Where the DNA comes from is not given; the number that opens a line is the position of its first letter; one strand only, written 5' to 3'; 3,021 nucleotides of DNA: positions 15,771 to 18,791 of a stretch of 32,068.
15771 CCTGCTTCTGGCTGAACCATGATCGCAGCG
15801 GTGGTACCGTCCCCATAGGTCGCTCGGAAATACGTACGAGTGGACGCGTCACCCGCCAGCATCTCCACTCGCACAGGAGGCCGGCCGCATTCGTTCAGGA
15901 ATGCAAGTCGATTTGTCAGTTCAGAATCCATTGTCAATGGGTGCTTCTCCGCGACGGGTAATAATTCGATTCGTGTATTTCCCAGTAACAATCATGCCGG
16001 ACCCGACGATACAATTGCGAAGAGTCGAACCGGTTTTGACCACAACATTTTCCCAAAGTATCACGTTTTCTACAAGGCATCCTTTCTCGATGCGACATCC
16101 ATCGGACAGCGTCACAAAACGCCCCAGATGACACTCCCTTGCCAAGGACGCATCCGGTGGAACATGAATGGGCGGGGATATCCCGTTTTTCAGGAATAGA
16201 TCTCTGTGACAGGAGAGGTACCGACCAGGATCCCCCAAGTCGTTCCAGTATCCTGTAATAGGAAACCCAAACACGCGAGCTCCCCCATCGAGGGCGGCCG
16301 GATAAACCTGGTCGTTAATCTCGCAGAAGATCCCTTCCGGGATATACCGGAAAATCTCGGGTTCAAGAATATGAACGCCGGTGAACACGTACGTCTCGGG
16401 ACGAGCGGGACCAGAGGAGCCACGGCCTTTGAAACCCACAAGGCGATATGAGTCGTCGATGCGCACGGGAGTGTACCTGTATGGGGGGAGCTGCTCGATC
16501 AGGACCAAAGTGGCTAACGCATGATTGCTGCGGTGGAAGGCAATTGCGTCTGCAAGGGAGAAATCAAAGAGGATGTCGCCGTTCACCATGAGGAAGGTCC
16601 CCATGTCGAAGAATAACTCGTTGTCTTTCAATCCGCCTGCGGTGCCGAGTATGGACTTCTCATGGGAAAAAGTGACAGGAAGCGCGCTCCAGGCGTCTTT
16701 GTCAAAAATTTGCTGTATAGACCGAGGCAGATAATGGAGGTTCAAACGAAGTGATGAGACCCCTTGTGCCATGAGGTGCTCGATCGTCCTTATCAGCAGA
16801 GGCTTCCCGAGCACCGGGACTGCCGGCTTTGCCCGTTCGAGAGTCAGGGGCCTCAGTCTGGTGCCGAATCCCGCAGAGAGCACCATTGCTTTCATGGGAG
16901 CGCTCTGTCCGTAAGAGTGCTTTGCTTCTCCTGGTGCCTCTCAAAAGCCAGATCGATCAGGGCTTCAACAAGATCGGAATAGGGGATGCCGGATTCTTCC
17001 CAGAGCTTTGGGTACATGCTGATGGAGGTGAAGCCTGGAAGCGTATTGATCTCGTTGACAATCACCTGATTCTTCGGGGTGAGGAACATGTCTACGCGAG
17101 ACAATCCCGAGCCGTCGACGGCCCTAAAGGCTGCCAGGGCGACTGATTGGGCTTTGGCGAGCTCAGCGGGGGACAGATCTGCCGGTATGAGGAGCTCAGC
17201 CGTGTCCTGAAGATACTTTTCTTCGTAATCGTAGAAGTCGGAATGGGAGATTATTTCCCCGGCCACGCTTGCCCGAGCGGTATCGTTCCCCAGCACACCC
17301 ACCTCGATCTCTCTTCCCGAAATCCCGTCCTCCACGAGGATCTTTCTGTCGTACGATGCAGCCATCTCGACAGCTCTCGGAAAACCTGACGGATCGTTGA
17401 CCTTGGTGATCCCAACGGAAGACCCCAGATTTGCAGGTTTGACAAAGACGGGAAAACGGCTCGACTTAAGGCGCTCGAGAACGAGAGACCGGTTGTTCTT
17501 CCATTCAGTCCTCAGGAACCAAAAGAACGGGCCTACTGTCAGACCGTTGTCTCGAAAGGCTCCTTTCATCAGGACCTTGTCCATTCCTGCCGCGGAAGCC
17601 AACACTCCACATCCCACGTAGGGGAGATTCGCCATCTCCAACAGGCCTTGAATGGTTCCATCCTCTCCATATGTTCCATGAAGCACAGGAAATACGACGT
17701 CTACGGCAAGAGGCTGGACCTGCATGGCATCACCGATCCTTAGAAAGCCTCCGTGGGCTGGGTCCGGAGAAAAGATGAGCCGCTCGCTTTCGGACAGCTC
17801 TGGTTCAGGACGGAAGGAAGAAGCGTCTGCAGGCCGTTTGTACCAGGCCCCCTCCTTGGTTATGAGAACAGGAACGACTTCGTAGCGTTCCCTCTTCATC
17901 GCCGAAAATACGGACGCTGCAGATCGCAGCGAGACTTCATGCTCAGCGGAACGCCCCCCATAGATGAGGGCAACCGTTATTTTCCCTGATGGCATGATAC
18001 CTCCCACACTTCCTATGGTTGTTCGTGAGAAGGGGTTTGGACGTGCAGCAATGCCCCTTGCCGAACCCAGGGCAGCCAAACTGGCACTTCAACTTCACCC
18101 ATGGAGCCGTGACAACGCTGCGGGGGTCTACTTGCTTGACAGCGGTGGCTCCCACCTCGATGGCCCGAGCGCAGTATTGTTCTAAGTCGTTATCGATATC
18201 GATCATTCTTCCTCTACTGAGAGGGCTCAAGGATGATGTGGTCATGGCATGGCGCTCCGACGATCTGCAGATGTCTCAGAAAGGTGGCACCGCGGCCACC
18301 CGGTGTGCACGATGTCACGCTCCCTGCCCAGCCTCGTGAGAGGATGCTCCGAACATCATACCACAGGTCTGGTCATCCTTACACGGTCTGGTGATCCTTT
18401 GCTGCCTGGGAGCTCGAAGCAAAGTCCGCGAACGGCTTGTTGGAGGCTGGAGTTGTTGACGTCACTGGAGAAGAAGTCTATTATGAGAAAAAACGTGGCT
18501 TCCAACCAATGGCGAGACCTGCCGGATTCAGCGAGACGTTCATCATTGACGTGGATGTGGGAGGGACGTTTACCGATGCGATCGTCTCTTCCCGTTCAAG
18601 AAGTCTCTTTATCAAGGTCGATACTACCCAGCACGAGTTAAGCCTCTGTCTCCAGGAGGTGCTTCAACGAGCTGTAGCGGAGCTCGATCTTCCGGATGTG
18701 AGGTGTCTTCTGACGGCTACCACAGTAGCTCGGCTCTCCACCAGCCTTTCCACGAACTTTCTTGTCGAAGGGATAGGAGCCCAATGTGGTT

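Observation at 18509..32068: Two tandem Apc-type (2x HyuA + Cys4 gamma + HyuB) ATP-dependent carboxylase/hydrolase gene sets of unknown substrate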

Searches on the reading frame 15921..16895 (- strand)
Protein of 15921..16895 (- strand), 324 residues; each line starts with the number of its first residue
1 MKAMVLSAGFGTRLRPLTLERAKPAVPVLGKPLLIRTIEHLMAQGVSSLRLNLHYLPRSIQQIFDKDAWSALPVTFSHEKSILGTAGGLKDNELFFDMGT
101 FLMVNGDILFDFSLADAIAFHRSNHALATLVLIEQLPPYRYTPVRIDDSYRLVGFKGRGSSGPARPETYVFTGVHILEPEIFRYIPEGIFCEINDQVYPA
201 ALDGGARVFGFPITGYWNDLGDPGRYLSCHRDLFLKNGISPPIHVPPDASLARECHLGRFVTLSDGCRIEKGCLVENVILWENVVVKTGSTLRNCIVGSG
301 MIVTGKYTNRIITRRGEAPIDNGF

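Call 8: search_protein_families(library=pfam, proteins=[window:15921-16895:-], max_evalue=0.001)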
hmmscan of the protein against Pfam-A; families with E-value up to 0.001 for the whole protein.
window:15921-16895:- (324 aa): 5 families
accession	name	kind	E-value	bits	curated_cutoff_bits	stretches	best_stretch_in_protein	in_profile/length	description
PF00483.29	NTP_transferase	-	3.1e-29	102.7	21.2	1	2-232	1-241/245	Nucleotidyl transferase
PF25084.1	LbH_EIF2B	-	3.3e-07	30.7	54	1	262-304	40-82/105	EIF2B subunit epsilon LbH domain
PF12804.13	NTP_transf_3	-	1.3e-05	25.9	27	1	3-122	1-111/160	MobA-like NTP transferase domain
PF24894.1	Hexapep_GlmU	-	0.00048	20.7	23.3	1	263-304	37-78/104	GlmU-like, C-terminal hexapeptide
PF25087.1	GMPPB_C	-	0.00084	19.5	39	0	243-307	5-69/110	GMPPB C-terminal domain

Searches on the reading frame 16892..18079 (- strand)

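Call 8: search_protein_families(library=pfam, proteins=[window:16892-18079:-], max_evalue=0.001)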
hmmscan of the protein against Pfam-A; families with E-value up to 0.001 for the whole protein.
window:16892-18079:- (395 aa): 4 families
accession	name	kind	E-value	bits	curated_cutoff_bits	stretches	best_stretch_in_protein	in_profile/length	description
PF07478.18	Dala_Dala_lig_C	-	2e-70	236.9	24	1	176-375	3-203/204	D-ala D-ala ligase C-terminus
PF01820.27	Dala_Dala_lig_N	-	7.2e-37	127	34.6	1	36-157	2-121/121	D-ala D-ala ligase N-terminus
PF02222.28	ATP-grasp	-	6.1e-09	36.2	27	1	201-345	23-160/179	ATP-grasp domain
PF13535.11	ATP-grasp_4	-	0.00019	21.5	27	1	208-311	2-114/160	ATP-grasp domain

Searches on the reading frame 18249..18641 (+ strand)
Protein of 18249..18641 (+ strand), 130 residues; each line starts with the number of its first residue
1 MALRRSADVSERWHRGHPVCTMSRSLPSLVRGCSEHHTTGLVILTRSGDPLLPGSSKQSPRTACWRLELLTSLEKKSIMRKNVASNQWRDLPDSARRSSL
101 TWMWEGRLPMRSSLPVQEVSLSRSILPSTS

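Call 8: search_protein_families(library=pfam, proteins=[window:18249-18641:+], max_evalue=0.001)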
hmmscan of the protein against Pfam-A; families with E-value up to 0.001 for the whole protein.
window:18249-18641:+ (130 aa): 0 families
